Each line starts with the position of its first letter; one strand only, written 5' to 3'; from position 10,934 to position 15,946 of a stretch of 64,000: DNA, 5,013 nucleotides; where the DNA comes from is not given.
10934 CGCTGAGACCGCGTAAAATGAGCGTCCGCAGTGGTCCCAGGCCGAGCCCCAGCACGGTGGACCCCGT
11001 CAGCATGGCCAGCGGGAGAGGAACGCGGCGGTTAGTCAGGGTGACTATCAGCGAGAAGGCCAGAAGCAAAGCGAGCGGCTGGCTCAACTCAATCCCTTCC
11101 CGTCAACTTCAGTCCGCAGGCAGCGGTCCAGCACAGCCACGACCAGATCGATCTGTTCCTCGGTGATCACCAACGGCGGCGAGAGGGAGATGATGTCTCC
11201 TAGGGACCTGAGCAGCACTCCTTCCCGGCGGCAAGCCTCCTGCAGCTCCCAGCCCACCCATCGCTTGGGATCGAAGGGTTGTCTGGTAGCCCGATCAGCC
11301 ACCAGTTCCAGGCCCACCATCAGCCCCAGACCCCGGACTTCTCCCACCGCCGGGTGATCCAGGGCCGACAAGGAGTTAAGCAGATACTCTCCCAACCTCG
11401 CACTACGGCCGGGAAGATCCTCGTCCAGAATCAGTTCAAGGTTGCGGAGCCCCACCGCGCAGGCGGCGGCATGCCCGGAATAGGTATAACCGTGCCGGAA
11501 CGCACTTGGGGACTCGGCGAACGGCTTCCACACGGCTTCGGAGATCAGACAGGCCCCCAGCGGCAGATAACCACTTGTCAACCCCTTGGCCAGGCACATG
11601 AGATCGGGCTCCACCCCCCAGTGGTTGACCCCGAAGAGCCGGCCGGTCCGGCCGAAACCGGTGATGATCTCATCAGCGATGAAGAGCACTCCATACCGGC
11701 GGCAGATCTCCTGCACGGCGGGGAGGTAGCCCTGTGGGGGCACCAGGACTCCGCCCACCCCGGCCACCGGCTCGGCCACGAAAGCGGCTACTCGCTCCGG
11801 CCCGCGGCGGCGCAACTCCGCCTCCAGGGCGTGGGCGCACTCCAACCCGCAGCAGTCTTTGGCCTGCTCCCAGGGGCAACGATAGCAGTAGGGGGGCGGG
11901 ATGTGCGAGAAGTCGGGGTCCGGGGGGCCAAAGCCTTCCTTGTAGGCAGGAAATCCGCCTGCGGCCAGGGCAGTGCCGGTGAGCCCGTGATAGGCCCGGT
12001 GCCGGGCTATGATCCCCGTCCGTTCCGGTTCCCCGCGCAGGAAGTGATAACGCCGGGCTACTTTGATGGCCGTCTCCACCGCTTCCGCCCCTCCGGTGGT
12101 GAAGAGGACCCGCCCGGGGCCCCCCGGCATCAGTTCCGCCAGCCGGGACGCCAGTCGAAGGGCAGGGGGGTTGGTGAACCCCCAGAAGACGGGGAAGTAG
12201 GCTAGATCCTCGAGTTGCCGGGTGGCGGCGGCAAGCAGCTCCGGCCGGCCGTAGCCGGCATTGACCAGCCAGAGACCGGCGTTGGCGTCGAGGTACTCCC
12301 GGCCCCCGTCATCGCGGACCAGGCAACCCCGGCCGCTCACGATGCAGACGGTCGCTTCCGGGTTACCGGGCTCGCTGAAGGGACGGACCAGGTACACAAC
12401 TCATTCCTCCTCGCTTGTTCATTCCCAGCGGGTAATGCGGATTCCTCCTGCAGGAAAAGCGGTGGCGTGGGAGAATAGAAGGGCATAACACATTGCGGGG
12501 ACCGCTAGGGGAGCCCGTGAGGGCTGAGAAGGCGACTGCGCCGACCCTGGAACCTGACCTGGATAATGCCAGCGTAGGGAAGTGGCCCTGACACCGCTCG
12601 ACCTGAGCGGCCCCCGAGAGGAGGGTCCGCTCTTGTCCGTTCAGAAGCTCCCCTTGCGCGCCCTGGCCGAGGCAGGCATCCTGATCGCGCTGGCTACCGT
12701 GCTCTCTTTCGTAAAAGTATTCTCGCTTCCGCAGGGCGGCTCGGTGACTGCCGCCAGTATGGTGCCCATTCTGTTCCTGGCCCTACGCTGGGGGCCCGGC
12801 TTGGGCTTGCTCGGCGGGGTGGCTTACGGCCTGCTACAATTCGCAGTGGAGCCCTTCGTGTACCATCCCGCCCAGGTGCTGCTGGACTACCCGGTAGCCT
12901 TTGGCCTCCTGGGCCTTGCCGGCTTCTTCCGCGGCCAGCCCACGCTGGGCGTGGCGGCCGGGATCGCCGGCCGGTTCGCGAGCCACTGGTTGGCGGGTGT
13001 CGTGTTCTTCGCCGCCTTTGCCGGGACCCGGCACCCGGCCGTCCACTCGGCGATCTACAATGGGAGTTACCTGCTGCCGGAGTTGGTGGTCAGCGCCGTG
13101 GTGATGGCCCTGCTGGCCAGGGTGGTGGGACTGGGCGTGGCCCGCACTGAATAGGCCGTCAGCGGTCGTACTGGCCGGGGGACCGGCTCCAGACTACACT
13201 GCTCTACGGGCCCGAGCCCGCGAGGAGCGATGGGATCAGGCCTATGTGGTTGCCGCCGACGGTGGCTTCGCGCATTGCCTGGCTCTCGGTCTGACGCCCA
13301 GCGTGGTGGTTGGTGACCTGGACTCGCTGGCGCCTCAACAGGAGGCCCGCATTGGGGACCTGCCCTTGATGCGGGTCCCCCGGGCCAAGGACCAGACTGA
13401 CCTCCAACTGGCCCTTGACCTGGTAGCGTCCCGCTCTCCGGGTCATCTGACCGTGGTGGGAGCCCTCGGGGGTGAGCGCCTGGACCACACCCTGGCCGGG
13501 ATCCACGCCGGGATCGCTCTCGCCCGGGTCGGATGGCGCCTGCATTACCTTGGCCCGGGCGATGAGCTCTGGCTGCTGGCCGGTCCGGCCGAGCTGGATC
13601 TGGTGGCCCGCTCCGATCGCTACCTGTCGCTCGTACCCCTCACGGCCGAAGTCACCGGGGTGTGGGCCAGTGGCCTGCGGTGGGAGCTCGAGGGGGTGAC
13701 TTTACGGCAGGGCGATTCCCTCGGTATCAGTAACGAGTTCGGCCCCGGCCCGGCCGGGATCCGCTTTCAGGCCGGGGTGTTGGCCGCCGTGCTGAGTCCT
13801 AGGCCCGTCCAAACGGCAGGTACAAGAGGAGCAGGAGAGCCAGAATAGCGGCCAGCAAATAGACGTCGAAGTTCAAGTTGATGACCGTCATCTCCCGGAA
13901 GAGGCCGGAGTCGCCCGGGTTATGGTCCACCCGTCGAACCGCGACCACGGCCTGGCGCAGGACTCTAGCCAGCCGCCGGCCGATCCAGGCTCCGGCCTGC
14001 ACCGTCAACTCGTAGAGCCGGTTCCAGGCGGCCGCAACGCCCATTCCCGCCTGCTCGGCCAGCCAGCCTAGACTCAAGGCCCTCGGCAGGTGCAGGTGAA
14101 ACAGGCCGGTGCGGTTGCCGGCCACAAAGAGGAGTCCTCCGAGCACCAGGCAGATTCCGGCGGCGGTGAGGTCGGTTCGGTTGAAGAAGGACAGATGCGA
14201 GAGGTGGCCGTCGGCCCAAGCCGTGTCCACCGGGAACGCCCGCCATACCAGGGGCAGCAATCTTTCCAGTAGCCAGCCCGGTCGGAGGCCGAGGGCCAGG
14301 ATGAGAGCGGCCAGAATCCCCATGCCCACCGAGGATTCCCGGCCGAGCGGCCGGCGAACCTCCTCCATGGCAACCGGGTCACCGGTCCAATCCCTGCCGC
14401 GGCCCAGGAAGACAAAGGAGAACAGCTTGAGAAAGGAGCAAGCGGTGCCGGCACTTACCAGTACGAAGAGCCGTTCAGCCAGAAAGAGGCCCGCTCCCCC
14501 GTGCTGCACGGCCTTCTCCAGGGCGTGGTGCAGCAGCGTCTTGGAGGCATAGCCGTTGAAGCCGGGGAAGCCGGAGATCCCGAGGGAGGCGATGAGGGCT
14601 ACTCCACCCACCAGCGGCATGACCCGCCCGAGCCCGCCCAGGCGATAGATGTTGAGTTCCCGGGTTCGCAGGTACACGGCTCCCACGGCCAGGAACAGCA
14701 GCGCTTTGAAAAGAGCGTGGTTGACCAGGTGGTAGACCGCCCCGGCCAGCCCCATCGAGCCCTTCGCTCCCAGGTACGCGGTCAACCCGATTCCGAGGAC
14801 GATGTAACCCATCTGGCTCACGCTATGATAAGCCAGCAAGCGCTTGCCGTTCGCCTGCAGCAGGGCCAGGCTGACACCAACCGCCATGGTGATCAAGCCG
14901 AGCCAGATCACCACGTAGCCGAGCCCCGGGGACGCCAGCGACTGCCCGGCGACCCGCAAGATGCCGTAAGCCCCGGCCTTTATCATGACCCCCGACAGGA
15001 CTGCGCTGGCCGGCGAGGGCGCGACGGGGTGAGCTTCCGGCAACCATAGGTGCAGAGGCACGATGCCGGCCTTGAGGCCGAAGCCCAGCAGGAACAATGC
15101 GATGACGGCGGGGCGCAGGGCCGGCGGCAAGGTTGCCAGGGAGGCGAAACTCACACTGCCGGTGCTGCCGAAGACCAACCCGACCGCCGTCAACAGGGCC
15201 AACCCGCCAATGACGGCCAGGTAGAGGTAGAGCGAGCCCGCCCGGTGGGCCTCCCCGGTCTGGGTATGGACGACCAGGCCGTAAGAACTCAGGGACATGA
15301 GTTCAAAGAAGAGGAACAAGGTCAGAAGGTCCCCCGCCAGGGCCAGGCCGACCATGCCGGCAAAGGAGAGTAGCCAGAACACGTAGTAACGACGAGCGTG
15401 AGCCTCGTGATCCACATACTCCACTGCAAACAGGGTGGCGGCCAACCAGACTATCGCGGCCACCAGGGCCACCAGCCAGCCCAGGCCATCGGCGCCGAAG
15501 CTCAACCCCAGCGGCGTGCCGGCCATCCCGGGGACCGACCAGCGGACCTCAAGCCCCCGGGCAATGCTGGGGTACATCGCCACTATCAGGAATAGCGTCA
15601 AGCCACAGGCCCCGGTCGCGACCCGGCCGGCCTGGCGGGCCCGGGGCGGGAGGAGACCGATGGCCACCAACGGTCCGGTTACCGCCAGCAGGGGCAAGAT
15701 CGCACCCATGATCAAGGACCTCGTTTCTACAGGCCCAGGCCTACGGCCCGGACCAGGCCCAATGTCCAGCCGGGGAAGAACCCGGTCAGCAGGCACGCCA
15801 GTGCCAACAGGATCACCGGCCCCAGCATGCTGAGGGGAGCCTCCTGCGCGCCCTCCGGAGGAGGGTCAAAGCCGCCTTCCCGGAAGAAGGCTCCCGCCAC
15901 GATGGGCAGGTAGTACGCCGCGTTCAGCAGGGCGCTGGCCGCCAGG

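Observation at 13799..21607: Mbh/Mbx-ordered Mrp (CPA3) cluster with three MrpD paralogs and no catalytic redox module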

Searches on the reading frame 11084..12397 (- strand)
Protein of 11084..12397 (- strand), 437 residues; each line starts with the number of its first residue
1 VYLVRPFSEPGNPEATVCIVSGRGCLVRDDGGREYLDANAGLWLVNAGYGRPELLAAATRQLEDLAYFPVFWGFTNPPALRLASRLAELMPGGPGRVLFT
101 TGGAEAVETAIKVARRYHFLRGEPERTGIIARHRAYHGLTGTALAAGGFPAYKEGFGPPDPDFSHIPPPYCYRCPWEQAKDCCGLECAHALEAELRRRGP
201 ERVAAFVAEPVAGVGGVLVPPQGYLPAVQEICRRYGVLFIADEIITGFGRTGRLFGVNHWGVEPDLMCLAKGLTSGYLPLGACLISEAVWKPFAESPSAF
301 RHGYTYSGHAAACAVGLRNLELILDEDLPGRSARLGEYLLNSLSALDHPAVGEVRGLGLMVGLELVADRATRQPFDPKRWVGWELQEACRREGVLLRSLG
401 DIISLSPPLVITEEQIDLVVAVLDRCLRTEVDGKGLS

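Call 5: search_protein_families(library=pfam, proteins=[window:11084-12397:-], max_evalue=0.01)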
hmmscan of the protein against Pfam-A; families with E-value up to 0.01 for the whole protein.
window:11084-12397:- (437 aa): 1 family
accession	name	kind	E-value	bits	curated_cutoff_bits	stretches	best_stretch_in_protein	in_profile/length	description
PF00202.27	Aminotran_3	-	5.8e-102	341.8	30.5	1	12-427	6-403/403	Aminotransferase class-III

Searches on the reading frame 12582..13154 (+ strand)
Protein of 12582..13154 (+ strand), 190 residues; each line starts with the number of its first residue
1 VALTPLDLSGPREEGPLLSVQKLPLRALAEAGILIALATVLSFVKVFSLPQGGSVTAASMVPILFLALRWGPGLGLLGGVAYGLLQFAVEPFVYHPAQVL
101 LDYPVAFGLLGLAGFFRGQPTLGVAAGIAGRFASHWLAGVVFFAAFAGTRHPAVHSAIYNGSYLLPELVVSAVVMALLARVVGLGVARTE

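Call 5: search_protein_families(library=pfam, proteins=[window:12582-13154:+], max_evalue=0.01)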
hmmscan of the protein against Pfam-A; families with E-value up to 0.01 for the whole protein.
window:12582-13154:+ (190 aa): 1 family
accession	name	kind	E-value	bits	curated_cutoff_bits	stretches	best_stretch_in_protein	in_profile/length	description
PF09515.15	Thia_YuaJ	-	1.6e-40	139.6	25.8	1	28-180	1-170/177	Thiamine transporter protein (Thia_YuaJ)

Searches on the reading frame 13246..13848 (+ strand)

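Call 5: search_protein_families(library=pfam, proteins=[window:13246-13848:+], max_evalue=0.01)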
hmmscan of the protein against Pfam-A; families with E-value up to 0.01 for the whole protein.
window:13246-13848:+ (200 aa): 2 families
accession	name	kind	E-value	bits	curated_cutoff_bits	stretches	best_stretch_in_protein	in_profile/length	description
PF04263.21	TPK_catalytic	-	3.2e-18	66.2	30.7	1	2-90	12-102/113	Thiamin pyrophosphokinase, catalytic domain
PF04265.19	TPK_B1_binding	-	6.1e-13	48.7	22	1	124-179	11-67/67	Thiamin pyrophosphokinase, vitamin B1 binding domain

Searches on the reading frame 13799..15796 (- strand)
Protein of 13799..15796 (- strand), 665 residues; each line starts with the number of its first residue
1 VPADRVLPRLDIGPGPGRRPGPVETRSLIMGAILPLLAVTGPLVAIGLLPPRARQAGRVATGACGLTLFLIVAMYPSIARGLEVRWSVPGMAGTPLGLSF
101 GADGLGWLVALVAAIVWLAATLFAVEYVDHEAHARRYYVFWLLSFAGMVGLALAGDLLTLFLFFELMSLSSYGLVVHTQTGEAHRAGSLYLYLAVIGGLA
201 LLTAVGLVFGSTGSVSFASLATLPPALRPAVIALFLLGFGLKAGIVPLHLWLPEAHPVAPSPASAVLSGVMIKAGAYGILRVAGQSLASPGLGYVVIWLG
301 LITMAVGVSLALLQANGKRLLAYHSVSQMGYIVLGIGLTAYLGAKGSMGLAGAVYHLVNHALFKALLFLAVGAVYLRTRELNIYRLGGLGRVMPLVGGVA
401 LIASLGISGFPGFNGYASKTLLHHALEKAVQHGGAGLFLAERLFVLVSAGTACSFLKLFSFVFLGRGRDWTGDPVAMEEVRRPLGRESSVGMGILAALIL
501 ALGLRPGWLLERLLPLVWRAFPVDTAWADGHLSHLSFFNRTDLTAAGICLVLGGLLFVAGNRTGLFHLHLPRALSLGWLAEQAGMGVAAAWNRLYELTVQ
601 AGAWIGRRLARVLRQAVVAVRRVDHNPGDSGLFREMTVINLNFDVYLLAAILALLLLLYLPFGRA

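Call 5: search_protein_families(library=pfam, proteins=[window:13799-15796:-], max_evalue=0.01)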
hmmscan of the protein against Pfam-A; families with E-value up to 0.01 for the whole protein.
window:13799-15796:- (665 aa): 3 families
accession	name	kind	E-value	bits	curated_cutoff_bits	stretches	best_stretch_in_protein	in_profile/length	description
PF00361.26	Proton_antipo_M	-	3.5e-53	181.1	21.5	1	154-422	1-271/294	NADH:quinone oxidoreductase/Mrp antiporter, TM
PF10125.14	NADHdeh_related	-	3.9e-05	23.6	27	1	147-249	80-182/218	NADH dehydrogenase I, subunit N related protein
PF00662.26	Proton_antipo_N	-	0.0041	17.4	24.5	0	95-138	8-51/51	NADH-Ubiquinone oxidoreductase (complex I), chain 5 N-terminus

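Call 7: search_protein_families(library=ncbifam, proteins=[window:13799-15796:-], max_evalue=0.001)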
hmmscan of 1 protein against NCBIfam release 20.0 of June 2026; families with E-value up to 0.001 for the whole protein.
window:13799-15796:- (665 aa): 76 families (the best 25 are shown)
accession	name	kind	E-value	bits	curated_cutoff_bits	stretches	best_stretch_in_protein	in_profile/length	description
NF005086.0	PRK06521.1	equivalog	3.2e-93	313.4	667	1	66-517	43-503/669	hydrogenase 4 subunit B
NF006240.0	PRK08376.1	subfamily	1.5e-84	284.7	662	1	89-514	75-500/521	putative monovalent cation/H+ antiporter subunit D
NF009310.0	PRK12668.1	equivalog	6.3e-78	263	564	1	99-611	63-522/584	Na(+)/H(+) antiporter subunit D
NF006419.0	PRK08668.1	equivalog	6.6e-78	263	617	1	94-513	60-474/613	NADH dehydrogenase subunit M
NF006418.0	PRK08667.1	equivalog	4.3e-71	240.3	794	1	39-505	14-485/644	hydrogenase membrane subunit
NF005561.0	PRK07234.1-1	equivalog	4e-64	217.4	718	1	33-431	7-410/569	putative monovalent cation/H+ antiporter subunit D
NF005097.0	PRK06525.1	equivalog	1.3e-61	208.8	430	1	53-469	24-445/480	hydrogenase 4 subunit D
NF009306.0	PRK12663.1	equivalog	4.9e-60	203.7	542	1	57-511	31-472/498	Na+/H+ antiporter subunit D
NF009285.0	PRK12645.1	equivalog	7.7e-60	203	1028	1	38-600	7-589/804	Na+/H+ antiporter subunit A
NF009308.0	PRK12665.1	equivalog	1.2e-59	202.3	585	1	38-462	12-431/531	Na+/H+ antiporter subunit D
NF009288.0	PRK12648.1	equivalog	1.5e-59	202.1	1104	1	33-571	5-534/954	monovalent cation/H+ antiporter subunit A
NF009287.0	PRK12647.1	equivalog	1e-58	199.6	937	1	52-563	24-521/773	putative monovalent cation/H+ antiporter subunit A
NF006236.0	PRK08375.1-1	equivalog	1.2e-58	199.3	663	1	34-510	8-485/493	putative monovalent cation/H+ antiporter subunit D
NF006237.0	PRK08375.1-2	equivalog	1.8e-57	195.6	597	1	68-470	33-413/497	putative monovalent cation/H+ antiporter subunit D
NF006241.0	PRK08377.1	equivalog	5.9e-57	193.8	645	1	94-429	68-403/494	NADH dehydrogenase subunit N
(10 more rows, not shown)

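Call 12: find_related_loci(query=window:13799-15796:-, collection=genome_contigs, flank=10000)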
Query window:13799-15796:- (665 aa) in genome_contigs; peptide patterns used: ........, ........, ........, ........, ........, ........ (x = any residue, [..] = any of these).
274 stretches matched a pattern; 192 encode a relative of the query (tblastn E <= 1e-3); the best 80 are kept; 80 distinct loci.
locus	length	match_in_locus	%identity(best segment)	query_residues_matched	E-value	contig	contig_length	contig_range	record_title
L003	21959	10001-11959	44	34-663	5e-146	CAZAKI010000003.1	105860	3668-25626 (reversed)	MAG TPA_asm: uncultured Syntrophomonadaceae bacterium isolate binchicken_co334_126 genome assembly, contig: NODE_226_len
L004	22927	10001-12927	48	14-643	3e-135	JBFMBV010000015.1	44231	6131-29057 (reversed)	MAG: Bacillota bacterium isolate MAG173 MAG173_15, whole genome shotgun sequence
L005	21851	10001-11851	44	32-625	9e-133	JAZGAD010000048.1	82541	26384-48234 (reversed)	MAG: Candidatus Hydrothermarchaeales archaeon isolate SCS1bin.18 SCS1bin.18_48, whole genome shotgun sequence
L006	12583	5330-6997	45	34-578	2e-130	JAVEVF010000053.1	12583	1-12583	MAG: Coriobacteriia bacterium isolate BF4_114 NODE_15987_length_12583_cov_3.819043_Biofilm4, whole genome shotgun sequen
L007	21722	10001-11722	43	34-596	7e-129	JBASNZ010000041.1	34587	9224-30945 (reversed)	MAG: Coriobacteriia bacterium isolate MFD12108_ilm_asm_bin9 k127_114413, whole genome shotgun sequence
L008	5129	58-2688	43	34-610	7e-129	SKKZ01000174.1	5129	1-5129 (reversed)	MAG: Coriobacteriia bacterium isolate CSSed162cmA_190 CSSed16-2cmA-83962, whole genome shotgun sequence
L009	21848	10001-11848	43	1-596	2e-127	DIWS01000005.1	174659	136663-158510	MAG TPA_asm: Actinobacteria bacterium UBA6100 UBA6100_contig_4599, whole genome shotgun sequence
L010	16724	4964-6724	43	76-645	3e-127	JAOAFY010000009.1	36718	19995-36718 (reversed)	MAG: Coriobacteriia bacterium isolate SKW301 NODE_9_length_36718_cov_3.170738, whole genome shotgun sequence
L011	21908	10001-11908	40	21-617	4e-127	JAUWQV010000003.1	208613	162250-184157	MAG: Methanocellales archaeon isolate CSMAG_2511 CSMAG_2511_k141_122220_length_208613_cov_24.7058, whole genome shotgun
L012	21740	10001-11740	43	21-572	5e-127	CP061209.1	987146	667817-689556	MAG: Methanosarcinales archaeon isolate Met33H chromosome, complete genome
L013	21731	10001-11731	43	34-596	1e-126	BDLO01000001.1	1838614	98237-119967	Coriobacteriaceae bacterium EMTCatB1 DNA, scaffold1, whole genome shotgun sequence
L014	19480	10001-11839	44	29-626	3e-126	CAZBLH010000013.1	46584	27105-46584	MAG TPA_asm: uncultured Eubacteriales bacterium isolate SRP268622_co1_142 genome assembly, contig: NODE_1403_length_4658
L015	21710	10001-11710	44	34-582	2e-126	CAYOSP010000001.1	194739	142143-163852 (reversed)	MAG TPA_asm: uncultured Eubacteriales bacterium isolate SRP141376_co1_222 genome assembly, contig: NODE_107_length_19473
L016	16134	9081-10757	48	29-579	2e-125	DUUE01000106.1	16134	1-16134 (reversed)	MAG TPA_asm: Bacillota bacterium isolate AS08sgBPME_165 306513_AS08, whole genome shotgun sequence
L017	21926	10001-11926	40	23-639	1e-124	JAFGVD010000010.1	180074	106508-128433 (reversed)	MAG: Coriobacteriia bacterium isolate ZodW_Metabat.125 k87_2480639, whole genome shotgun sequence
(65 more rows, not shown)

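Call 28: search_solved_structures(query=window:13799-15796:-, max_evalue=1e-20)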
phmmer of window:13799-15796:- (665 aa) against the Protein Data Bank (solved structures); distinct sequences matched with E-value up to 1e-20: 53.
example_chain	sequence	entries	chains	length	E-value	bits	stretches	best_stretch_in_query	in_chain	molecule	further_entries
6cfw_H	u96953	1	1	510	1.3e-61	212.5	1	47-425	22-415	Monovalent cation/H+ antiporter subunit D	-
6u8y_X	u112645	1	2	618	1.5e-50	176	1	54-523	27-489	NADH dehydrogenase subunit M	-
7qru_A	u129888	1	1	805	6e-43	150.9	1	40-542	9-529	Na+/H+ antiporter subunit A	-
6z16_A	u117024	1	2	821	8.7e-43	150.3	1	66-583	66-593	Multisubunit Na+/H+ antiporter, A subunit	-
7qru_D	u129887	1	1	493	3e-41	145.3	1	51-466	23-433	Na+/H+ antiporter subunit D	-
7d3u_D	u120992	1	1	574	3.6e-41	145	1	32-467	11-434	Monovalent Na+/H+ antiporter subunit D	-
6u8y_H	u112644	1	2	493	1.8e-39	139.3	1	94-423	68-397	NADH dehydrogenase subunit N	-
6z16_D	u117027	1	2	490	1.4e-36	129.9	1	90-454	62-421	Multisubunit Na+/H+ antiporter, D subunit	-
7z0s_C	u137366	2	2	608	1e-35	127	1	107-514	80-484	Formate hydrogenlyase subunit 3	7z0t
6hum_D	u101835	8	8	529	6.7e-32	114.4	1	69-422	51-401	NAD(P)H-quinone oxidoreductase chain 4 1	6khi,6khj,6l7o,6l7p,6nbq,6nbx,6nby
7zm7_5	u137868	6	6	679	2.7e-31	112.4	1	103-440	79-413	NADH-ubiquinone oxidoreductase chain 5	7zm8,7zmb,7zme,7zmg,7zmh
6hum_F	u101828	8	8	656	3.8e-31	111.9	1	83-468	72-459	NADH dehydrogenase subunit 5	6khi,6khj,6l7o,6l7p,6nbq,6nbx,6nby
6tjv_D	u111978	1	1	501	5.2e-31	111.4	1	28-510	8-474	NADH dehydrogenase subunit 4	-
7p61_M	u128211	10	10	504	4.9e-29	104.9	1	88-420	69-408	NADH dehydrogenase I subunit M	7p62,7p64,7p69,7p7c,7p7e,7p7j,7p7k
3rko_M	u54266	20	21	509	5.1e-29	104.8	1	88-420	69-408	NADH-QUINONE OXIDOREDUCTASE SUBUNIT M | NADH dehydrogenase I subunit M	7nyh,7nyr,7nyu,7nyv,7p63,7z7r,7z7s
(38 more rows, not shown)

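Call 39: search_protein_families(library=pfam, alignment_id=A2, max_evalue=0.00001)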
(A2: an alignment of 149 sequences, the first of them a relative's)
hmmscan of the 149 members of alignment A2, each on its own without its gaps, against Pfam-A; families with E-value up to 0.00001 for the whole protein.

A. member 1, L007:2003-2908:+ (301 aa): 1 family
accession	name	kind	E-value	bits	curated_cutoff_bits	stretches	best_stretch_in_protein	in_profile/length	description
PF00990.26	GGDEF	-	6.5e-21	75.2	23.8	1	127-283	3-160/161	Diguanylate cyclase, GGDEF domain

B. families by the number of members that match (of 149 scanned): 103 families (the first 25 are shown)
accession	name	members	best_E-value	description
PF00990.26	GGDEF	10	1.2e-47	Diguanylate cyclase, GGDEF domain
PF00037.32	Fer4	5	8e-13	4Fe-4S binding domain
PF03006.26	HlyIII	4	5.5e-44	Haemolysin-III related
PF12838.12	Fer4_7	4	1e-18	4Fe-4S dicluster domain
PF13187.11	Fer4_9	4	5.6e-14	4Fe-4S dicluster domain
PF14697.11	Fer4_21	4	7.6e-12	4Fe-4S dicluster domain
PF13237.11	Fer4_10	4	4.3e-11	4Fe-4S dicluster domain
PF12797.12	Fer4_2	4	1e-10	4Fe-4S binding domain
PF00361.26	Proton_antipo_M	3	1.6e-83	NADH:quinone oxidoreductase/Mrp antiporter, TM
PF07690.21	MFS_1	3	1e-34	Major Facilitator Superfamily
PF00582.32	Usp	3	5.4e-28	Universal stress protein family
PF02518.31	HATPase_c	3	8.5e-22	Histidine kinase-, DNA gyrase B-, and HSP90-like ATPase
PF08448.16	PAS_4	3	8.6e-14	PAS fold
PF00989.32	PAS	3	2.2e-11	PAS fold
PF13188.13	PAS_8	3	1.1e-09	PAS domain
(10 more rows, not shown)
